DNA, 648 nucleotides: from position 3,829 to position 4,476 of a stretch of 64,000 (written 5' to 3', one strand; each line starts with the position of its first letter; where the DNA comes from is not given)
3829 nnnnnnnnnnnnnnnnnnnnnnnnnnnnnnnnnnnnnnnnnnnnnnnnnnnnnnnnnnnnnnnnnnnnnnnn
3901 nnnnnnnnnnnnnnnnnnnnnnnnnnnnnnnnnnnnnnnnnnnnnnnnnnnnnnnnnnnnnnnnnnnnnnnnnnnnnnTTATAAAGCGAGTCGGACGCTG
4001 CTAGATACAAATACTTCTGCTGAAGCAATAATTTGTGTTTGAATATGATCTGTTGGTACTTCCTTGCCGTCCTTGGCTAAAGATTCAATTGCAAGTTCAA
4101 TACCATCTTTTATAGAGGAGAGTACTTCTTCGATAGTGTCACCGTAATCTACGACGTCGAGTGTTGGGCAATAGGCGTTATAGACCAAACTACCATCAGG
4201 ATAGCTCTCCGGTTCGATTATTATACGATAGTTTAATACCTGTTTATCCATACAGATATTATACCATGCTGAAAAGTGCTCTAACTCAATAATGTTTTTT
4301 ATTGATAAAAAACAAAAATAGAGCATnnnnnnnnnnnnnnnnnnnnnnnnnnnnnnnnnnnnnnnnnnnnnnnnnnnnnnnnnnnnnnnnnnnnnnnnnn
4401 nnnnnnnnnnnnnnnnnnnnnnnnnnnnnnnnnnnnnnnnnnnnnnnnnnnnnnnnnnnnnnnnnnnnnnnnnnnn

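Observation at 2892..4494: hicBA toxin-antitoxin pair and a decapitated NUDIX gene sandwiched between tRNA-Thr and tRNA-Gly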

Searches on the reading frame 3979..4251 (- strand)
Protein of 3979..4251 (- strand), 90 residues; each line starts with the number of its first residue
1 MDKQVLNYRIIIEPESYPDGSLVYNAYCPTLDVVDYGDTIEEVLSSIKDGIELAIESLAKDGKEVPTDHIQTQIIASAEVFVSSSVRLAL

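Call 27: search_protein_families(library=ncbifam, proteins=[window:3979-4251:-], max_evalue=1)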
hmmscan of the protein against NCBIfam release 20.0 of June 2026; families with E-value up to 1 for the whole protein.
window:3979-4251:- (90 aa): 0 families

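Call 28: search_solved_structures(query=window:3979-4251:-, max_evalue=10, show_alignments=2)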
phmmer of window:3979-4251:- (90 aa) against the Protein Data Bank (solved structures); distinct sequences matched with E-value up to 10: 5.
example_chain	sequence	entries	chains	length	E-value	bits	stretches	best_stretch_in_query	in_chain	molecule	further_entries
5gmb_A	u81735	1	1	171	0.085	16.6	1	6-47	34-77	tRNA (cytidine/uridine-2'-O-)-methyltransferase TrmJ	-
5gm8_A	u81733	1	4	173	0.087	16.6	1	6-47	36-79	tRNA (cytidine/uridine-2'-O-)-methyltransferase TrmJ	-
5gmc_A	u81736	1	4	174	0.088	16.6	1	6-47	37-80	tRNA (cytidine/uridine-2'-O-)-methyltransferase TrmJ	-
6g1c_V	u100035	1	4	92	1.1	13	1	19-67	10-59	Antitoxin HicB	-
1l0q_A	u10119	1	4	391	1.1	13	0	18-74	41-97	Surface layer protein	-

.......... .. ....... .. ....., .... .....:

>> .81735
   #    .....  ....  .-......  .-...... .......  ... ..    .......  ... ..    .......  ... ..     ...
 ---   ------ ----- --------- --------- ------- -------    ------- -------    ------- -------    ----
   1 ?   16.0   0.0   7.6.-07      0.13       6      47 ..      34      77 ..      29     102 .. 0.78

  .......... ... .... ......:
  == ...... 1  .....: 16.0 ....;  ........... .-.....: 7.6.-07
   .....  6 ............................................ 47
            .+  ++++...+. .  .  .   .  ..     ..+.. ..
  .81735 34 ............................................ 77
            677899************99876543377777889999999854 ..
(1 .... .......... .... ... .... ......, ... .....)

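Call 29: search_protein_families(library=pfam, proteins=[window:3979-4251:-], max_evalue=1)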
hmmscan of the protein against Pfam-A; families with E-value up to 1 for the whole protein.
window:3979-4251:- (90 aa): 1 family
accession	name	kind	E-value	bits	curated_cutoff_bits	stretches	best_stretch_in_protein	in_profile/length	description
PF15919.11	HicB_lk_antitox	-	0.002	18.7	27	1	33-74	23-64/123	HicB_like antitoxin of bacterial toxin-antitoxin system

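Call 30: search_protein_families(library=padloc, proteins=[window:3979-4251:-], max_evalue=0.1)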
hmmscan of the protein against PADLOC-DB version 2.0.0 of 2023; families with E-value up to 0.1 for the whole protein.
window:3979-4251:- (90 aa): 0 families

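Call 32: find_homologous_proteins(query=window:3979-4251:-, max_evalue=0.001)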
Query window:3979-4251:- (90 aa): 614 proteins with E <= 0.001 among 616 candidates; the best 120 are listed.
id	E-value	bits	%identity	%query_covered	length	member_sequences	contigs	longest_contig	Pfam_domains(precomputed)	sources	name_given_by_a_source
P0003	5.2e-50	185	100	100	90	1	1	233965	-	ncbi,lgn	-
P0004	1.9e-44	167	90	100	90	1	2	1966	-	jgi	-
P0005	6.7e-41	156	80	100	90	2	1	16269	-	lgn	-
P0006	1.0e-33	133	68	100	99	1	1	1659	-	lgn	-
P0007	1.2e-33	133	69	99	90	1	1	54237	-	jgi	jgi:predicted RNase H-like HicB family nuclease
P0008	1.3e-33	132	66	100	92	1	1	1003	-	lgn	-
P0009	1.6e-33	132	68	100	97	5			-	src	-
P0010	5.3e-33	130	63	100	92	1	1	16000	-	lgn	-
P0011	6.7e-33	130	67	99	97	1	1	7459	-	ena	-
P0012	7.2e-33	130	68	100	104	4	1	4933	-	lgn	-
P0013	1.1e-32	129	70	100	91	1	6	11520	-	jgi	jgi:predicted RNase H-like HicB family nuclease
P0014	2.0e-32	129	64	100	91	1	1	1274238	-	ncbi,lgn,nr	ncbi:type II toxin-antitoxin system HicB family antitoxin [Candidatus Woesebacteria bacterium]|nr:MA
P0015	2.5e-32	128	68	100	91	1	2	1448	-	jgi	jgi:predicted RNase H-like HicB family nuclease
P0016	3.0e-32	128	69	100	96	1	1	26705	-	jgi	jgi:predicted RNase H-like HicB family nuclease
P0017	3.7e-32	128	68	100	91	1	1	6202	-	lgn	-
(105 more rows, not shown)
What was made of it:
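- On HicB antitoxin (PF15919 HicB_lk_antitox): NCBI names family members as HicB antitoxins (call 32).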

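Call 33: find_encoding_contigs(protein=P0005, flank=7000)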
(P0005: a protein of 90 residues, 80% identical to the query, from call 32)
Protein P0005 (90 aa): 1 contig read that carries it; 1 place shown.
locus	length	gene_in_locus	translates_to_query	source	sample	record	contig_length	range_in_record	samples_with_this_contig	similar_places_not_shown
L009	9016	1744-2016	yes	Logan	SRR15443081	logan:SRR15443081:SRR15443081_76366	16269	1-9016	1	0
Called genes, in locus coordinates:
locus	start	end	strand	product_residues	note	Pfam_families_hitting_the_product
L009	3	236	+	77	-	?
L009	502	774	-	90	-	-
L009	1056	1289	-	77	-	PF07927:HicA_toxin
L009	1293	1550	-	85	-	PF15970:HicB-like_2 (weak), PF15919:HicB_lk_antitox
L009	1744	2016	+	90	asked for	-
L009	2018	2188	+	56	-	PF07927:HicA_toxin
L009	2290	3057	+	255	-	PF17936:Big_6 (faint), PF19077:Big_13 (weak), PF09136:Glucodextran_B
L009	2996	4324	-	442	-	PF04932:Wzy_C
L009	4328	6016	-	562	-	PF02366:PMT, PF13231:PMT_2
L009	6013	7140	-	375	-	PF00534:Glycos_transf_1, PF13692:Glyco_trans_1_4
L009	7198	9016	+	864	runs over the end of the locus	PF00561:Abhydrolase_1 (faint), PF02089:Palm_thioest, PF07819:PGAP1, PF02450:LCAT, PF24096:DUF7379 (faint)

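Call 34: find_encoding_contigs(protein=P0004, flank=7000)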
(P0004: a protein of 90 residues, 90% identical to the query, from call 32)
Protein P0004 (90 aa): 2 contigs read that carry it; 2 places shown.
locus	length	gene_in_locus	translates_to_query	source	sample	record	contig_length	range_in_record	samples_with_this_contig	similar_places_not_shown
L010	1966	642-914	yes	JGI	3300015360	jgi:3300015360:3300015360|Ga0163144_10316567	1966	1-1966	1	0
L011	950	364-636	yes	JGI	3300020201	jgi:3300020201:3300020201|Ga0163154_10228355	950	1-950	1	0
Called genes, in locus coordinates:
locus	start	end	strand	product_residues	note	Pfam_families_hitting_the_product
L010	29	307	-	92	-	PF01909:NTP_transf_2, PF18765:Polbeta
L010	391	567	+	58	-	-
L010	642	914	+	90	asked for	-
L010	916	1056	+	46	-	-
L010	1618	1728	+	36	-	-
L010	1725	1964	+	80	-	?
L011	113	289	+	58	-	-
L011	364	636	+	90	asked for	-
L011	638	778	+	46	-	-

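Call 35: find_encoding_contigs(protein=P0007, flank=5000, max_places=3)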
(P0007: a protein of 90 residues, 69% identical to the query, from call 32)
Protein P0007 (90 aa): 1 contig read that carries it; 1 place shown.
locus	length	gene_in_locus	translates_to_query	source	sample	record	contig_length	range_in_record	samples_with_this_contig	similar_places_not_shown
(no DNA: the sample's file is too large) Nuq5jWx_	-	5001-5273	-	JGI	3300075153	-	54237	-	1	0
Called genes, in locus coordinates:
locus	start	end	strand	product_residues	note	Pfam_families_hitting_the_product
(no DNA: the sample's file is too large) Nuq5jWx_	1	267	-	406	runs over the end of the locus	PF01926:MMR_HSR1, PF02421:FeoB_N (weak), PF06071:YchF-GTPase_C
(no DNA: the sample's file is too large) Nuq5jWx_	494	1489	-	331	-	-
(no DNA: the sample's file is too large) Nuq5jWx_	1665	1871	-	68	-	PF10049:DUF2283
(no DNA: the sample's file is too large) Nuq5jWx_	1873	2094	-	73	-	PF14076:DUF4258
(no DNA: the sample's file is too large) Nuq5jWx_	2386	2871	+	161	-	-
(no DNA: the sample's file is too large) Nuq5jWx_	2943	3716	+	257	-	PF00112:Peptidase_C1, PF13529:Peptidase_C39_2 (weak)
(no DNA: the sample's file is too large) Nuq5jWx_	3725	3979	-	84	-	-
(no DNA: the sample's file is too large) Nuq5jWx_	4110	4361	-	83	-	-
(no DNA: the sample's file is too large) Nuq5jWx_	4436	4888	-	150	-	-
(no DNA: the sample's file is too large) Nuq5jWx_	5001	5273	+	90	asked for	-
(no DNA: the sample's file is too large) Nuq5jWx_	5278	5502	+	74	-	PF07927:HicA_toxin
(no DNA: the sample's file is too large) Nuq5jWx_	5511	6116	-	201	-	-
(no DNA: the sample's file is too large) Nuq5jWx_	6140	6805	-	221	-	PF08843:AbiEii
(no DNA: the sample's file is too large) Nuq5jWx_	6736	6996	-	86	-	-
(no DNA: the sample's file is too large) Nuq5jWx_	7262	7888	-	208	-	PF02698:DUF218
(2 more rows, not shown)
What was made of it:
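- On HicB antitoxin (PF15919 HicB_lk_antitox): The same pairing occurs in L009, L010 and on the contig of P0007 (calls 33-35).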

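Call 42: search_solved_structures(query=A2, max_evalue=1, show_alignments=2)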
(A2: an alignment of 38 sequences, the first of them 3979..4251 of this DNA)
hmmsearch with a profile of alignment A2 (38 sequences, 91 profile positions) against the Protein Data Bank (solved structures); distinct sequences matched with E-value up to 1: 8.
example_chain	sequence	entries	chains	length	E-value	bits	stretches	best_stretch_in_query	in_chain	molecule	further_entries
6g1c_V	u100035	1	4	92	0.14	15.4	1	18-66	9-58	Antitoxin HicB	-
1l0q_A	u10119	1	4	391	0.25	14.6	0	18-42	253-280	Surface layer protein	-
10pa_A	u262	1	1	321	0.28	14.4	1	30-81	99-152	Serine-aspartate repeat-containing protein D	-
6g1n_A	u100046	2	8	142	0.34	14.2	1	18-66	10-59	antitoxin HicB | HicB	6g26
3h4p_A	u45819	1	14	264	0.48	13.7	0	47-81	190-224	Proteasome subunit alpha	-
8vdk_A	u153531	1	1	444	0.51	13.6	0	30-81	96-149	Serine-aspartate repeat-containing protein D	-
2yzt_A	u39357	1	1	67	0.58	13.4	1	8-56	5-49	Putative uncharacterized protein TTHA1756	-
10ps_A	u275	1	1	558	0.68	13.2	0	30-80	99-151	Serine-aspartate repeat-containing protein D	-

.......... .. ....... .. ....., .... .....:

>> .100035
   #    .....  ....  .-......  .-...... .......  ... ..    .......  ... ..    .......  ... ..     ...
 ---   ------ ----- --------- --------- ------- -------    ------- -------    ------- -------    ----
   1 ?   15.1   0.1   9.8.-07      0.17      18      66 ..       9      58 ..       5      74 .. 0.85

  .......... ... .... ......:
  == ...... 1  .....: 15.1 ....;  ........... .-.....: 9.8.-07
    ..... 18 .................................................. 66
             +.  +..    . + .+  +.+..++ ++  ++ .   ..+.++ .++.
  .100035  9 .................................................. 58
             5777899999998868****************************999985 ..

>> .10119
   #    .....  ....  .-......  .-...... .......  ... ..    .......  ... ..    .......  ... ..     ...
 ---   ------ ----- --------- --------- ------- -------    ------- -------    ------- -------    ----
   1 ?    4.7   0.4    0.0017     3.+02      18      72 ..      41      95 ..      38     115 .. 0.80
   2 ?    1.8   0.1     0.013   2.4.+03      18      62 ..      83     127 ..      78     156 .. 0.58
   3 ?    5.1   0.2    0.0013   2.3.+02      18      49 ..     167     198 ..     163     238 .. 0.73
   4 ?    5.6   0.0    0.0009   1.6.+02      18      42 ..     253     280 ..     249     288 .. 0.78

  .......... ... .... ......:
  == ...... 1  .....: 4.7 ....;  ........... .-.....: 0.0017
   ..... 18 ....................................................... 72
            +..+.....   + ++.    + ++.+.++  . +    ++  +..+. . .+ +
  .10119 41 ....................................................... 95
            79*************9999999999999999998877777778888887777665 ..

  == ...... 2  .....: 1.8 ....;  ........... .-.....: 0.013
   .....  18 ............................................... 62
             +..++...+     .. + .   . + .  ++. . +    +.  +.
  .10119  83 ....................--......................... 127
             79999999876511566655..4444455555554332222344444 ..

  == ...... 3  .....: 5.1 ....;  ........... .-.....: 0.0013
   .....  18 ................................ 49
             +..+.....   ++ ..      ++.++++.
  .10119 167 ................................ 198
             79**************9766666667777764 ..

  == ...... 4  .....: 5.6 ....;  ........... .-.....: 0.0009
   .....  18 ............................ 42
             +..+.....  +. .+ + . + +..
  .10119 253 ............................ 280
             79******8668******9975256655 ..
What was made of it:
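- On HicB antitoxin (PF15919 HicB_lk_antitox): The best PDB hit is HicB 6g1c at E=0.14 (call 42).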

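Call 43: search_protein_families(library=pfam, alignment_id=A2, max_evalue=0.01)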
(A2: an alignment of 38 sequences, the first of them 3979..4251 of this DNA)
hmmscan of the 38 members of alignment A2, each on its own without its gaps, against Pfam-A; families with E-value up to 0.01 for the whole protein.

A. member 1, window:3979-4251:- (90 aa): 1 family
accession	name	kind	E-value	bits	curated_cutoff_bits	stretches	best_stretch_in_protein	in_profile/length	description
PF15919.11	HicB_lk_antitox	-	0.002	18.7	27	1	33-74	23-64/123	HicB_like antitoxin of bacterial toxin-antitoxin system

B. families by the number of members that match (of 38 scanned): 1 family
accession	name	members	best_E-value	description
PF15919.11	HicB_lk_antitox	31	3.2e-05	HicB_like antitoxin of bacterial toxin-antitoxin system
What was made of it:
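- On HicB antitoxin (PF15919 HicB_lk_antitox): 31 of 38 homologues hit the model, best E=3.2e-5 (call 43).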

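Call 60: find_related_loci(query=window:3979-4251:-, collection=viral_contigs, flank=3000)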
Query window:3979-4251:- (90 aa) in viral_contigs; peptide patterns used: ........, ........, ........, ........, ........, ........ (x = any residue, [..] = any of these).
14 stretches matched a pattern, but none encodes a relative of the query by tblastn (E <= 1e-3).

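Call 78: search_protein_families(library=phrogs, proteins=[window:3979-4251:-], max_evalue=0.01)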
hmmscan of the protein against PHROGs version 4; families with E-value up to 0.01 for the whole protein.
window:3979-4251:- (90 aa): 2 families
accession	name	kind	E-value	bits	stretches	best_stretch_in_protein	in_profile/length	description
phrog_497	-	moron, auxiliary metabolic gene and host takeover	9.5e-08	32.8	1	2-67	7-69/342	toxin-antitoxin system HicB-like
phrog_11958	-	unknown function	0.0032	18.7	1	7-67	3-61/84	-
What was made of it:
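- On HicB antitoxin (PF15919 HicB_lk_antitox): PHROG 497 'HicB-like' matches at 9.5e-8 (call 78).
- Checked: However, 31 of 38 family members hit that model (call 43), and PHROG 'HicB-like' matches at 9.5e-8 (call 78).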

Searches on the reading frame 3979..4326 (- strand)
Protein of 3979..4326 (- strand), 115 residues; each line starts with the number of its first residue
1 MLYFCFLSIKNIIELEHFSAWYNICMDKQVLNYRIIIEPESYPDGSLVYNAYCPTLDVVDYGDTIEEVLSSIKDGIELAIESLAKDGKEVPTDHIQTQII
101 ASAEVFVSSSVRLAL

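Call 5: search_protein_families(library=pfam, proteins=[window:3979-4326:-], max_evalue=1)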
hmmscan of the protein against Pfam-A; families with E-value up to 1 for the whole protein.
window:3979-4326:- (115 aa): 1 family
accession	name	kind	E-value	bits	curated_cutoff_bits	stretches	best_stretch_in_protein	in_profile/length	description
PF15919.11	HicB_lk_antitox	-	0.0029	18.2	27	1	58-98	23-63/123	HicB_like antitoxin of bacterial toxin-antitoxin system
